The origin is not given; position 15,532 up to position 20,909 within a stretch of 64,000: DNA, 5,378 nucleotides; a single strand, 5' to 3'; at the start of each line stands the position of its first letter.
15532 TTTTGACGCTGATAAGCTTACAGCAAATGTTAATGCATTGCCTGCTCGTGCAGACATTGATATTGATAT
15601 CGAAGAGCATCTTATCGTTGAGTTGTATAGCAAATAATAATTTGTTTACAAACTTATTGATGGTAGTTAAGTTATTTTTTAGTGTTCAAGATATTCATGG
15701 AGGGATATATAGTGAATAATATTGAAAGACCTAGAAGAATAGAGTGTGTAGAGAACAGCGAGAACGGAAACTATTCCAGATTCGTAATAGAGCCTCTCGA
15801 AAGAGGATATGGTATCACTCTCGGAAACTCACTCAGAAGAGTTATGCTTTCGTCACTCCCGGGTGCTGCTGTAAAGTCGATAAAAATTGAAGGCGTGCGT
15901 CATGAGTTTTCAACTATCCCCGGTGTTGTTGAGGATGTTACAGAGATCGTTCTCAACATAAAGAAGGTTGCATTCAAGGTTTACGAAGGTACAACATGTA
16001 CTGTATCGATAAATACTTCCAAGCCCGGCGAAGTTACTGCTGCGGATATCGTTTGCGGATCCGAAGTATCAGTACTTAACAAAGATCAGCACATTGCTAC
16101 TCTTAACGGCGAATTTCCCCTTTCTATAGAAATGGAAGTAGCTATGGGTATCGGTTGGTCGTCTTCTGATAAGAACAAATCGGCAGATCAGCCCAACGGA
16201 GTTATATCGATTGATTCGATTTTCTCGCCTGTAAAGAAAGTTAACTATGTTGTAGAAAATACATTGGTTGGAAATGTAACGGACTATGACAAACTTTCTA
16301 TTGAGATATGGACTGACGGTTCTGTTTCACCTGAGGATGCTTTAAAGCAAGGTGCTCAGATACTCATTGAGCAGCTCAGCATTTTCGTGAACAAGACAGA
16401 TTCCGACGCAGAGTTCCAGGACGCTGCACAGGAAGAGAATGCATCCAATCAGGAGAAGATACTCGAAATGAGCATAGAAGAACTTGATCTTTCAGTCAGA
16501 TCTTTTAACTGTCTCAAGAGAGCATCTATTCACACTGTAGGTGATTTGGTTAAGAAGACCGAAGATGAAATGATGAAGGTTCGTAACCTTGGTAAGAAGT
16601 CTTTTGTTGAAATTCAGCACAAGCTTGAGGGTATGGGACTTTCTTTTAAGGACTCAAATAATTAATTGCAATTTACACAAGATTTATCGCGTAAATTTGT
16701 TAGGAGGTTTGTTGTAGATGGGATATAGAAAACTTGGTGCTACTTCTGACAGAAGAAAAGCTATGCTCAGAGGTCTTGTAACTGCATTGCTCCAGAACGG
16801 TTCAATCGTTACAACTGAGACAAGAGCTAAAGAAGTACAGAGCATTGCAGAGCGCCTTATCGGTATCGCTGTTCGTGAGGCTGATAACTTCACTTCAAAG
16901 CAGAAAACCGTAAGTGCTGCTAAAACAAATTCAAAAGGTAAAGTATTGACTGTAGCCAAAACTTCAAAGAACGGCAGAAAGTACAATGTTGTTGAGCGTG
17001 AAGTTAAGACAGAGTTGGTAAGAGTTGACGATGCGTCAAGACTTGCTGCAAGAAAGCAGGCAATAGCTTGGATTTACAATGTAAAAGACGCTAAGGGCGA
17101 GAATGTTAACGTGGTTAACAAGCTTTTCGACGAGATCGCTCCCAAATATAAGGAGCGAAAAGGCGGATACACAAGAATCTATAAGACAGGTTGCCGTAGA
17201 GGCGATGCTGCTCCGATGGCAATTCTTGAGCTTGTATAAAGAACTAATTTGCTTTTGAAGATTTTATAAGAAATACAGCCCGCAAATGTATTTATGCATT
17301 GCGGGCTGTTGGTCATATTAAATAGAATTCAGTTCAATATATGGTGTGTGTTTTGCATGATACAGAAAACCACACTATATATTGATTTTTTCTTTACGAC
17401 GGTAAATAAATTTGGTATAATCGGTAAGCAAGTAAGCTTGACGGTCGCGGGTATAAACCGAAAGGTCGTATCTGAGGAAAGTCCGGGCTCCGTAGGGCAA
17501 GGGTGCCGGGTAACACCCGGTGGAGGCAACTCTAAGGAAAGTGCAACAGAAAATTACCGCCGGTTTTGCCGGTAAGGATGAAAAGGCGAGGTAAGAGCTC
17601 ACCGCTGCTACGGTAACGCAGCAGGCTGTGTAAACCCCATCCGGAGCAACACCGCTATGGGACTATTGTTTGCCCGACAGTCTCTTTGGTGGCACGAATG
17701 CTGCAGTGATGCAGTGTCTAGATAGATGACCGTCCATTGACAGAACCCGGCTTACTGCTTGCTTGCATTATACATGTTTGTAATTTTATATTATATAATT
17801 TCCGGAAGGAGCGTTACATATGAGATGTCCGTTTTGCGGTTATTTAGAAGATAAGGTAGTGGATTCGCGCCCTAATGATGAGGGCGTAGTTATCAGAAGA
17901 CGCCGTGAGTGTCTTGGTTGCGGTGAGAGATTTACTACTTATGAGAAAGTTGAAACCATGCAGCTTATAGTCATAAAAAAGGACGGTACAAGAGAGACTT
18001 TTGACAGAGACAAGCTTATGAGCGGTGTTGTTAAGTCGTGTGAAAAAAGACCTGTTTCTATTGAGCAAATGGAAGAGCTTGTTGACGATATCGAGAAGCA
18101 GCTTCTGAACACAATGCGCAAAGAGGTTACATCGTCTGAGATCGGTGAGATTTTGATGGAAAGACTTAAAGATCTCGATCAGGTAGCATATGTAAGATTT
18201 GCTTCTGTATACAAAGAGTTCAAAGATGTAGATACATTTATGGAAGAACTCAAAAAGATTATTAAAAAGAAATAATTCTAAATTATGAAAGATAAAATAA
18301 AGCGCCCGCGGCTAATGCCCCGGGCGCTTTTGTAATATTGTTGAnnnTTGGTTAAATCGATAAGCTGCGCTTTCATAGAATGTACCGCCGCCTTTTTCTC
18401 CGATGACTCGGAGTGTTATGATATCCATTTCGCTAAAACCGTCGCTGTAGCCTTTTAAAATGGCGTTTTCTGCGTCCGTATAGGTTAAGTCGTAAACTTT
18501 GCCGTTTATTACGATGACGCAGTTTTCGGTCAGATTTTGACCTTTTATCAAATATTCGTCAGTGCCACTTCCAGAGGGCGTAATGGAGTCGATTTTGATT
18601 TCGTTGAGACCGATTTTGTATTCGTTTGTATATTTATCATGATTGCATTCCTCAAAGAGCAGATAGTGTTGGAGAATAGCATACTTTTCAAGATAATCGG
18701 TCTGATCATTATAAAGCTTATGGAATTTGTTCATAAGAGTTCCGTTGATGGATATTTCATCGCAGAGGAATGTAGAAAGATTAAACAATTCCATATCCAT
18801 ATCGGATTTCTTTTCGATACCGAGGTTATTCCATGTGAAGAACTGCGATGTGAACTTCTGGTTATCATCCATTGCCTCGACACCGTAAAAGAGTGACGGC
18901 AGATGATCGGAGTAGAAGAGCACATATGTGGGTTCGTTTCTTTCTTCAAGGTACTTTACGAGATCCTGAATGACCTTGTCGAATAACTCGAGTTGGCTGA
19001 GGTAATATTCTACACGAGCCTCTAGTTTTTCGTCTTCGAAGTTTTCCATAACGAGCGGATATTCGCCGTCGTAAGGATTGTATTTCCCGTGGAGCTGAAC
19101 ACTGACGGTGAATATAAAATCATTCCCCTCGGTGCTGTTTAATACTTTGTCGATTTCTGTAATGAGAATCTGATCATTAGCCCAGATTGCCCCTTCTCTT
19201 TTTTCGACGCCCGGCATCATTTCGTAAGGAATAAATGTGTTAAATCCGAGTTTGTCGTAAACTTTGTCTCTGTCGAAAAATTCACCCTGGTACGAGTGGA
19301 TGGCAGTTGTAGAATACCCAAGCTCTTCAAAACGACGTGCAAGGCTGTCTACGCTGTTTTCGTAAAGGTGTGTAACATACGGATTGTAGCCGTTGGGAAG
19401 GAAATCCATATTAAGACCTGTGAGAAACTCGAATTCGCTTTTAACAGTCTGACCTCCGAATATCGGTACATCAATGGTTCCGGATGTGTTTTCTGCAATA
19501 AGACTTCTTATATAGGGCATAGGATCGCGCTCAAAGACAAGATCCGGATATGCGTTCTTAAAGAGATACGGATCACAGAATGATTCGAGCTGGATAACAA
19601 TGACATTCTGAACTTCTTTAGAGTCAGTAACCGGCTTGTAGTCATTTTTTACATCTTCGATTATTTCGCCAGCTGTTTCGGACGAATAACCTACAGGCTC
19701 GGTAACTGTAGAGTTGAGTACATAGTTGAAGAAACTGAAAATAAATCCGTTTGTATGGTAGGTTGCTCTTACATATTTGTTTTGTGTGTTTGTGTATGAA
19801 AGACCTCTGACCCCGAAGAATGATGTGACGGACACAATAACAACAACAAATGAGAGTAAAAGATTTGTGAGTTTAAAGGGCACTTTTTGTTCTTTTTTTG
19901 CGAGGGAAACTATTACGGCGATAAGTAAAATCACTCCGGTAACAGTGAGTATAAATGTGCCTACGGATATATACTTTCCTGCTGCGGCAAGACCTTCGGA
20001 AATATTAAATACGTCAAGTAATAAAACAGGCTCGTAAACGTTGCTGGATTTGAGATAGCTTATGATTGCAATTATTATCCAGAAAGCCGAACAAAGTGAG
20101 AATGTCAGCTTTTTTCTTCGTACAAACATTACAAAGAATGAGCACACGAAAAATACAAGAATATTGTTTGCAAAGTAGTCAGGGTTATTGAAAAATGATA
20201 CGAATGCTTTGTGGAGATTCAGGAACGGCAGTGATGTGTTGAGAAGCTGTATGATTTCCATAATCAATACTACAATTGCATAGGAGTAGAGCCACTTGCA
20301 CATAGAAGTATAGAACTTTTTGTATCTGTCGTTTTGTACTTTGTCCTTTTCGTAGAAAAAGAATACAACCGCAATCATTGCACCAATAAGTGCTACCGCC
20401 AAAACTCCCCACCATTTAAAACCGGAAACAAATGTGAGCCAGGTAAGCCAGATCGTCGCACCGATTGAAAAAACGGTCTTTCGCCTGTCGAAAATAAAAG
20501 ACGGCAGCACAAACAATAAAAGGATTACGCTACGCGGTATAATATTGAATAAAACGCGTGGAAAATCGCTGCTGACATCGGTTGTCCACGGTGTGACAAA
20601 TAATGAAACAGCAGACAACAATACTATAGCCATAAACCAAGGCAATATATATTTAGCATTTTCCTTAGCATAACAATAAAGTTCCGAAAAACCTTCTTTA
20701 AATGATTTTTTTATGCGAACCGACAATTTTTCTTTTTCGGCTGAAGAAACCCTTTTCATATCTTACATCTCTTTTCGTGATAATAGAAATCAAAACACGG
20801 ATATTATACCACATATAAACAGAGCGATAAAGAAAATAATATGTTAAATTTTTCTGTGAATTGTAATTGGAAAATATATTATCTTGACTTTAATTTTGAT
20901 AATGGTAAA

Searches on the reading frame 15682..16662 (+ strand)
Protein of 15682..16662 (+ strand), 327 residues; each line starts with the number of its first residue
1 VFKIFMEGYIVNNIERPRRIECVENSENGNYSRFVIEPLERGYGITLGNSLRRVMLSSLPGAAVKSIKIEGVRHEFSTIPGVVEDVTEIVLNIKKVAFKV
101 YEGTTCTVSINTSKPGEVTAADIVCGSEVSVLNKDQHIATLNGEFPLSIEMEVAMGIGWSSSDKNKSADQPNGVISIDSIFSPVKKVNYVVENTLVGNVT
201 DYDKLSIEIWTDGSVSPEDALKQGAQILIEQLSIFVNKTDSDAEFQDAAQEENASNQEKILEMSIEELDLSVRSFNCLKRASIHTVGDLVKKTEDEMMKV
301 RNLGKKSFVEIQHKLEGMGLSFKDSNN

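Call 38: search_protein_families(library=pfam, proteins=[window:15682-16662:+], max_evalue=0.0001)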
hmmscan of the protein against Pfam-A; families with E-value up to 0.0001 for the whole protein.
window:15682-16662:+ (327 aa): 3 families
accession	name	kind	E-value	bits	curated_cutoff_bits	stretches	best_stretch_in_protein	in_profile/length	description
PF01000.31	RNA_pol_A_bac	-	6.7e-32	110.6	33.9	1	67-182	1-119/119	RNA polymerase Rpb3/RpoA insert domain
PF01193.29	RNA_pol_L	-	1.1e-28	99.2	24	1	37-232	1-74/74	RNA polymerase Rpb3/Rpb11 dimerisation domain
PF03118.21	RNA_pol_A_CTD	-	2.7e-28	97.9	23.8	1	253-316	3-66/67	Bacterial RNA polymerase, alpha chain C terminal domain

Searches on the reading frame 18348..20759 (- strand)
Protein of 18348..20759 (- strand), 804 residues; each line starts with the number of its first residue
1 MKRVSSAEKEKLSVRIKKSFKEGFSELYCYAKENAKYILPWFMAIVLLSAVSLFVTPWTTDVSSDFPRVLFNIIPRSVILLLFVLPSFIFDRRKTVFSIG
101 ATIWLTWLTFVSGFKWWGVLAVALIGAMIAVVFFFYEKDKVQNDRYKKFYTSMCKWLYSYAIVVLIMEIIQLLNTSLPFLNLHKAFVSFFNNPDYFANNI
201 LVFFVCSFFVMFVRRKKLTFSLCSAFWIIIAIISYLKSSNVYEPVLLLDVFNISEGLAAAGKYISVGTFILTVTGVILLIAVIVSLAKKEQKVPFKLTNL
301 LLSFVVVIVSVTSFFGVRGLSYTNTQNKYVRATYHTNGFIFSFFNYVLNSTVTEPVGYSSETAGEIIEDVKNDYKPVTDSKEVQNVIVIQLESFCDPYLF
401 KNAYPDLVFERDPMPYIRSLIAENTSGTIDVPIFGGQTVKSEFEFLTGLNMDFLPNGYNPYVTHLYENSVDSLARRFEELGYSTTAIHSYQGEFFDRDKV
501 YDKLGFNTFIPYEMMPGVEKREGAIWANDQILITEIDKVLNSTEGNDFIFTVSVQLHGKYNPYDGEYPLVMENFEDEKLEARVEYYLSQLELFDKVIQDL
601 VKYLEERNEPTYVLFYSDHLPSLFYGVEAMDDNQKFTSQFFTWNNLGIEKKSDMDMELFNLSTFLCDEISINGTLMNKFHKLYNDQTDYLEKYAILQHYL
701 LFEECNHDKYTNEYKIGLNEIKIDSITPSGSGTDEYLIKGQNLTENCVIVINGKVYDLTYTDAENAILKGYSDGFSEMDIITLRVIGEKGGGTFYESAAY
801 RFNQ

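Call 38: search_protein_families(library=pfam, proteins=[window:18348-20759:-], max_evalue=0.0001)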
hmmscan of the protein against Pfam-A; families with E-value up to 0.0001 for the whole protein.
window:18348-20759:- (804 aa): 1 family
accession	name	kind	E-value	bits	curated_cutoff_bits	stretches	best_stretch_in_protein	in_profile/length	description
PF00884.28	Sulfatase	-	1.8e-35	123.2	25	1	384-662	1-292/301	Sulfatase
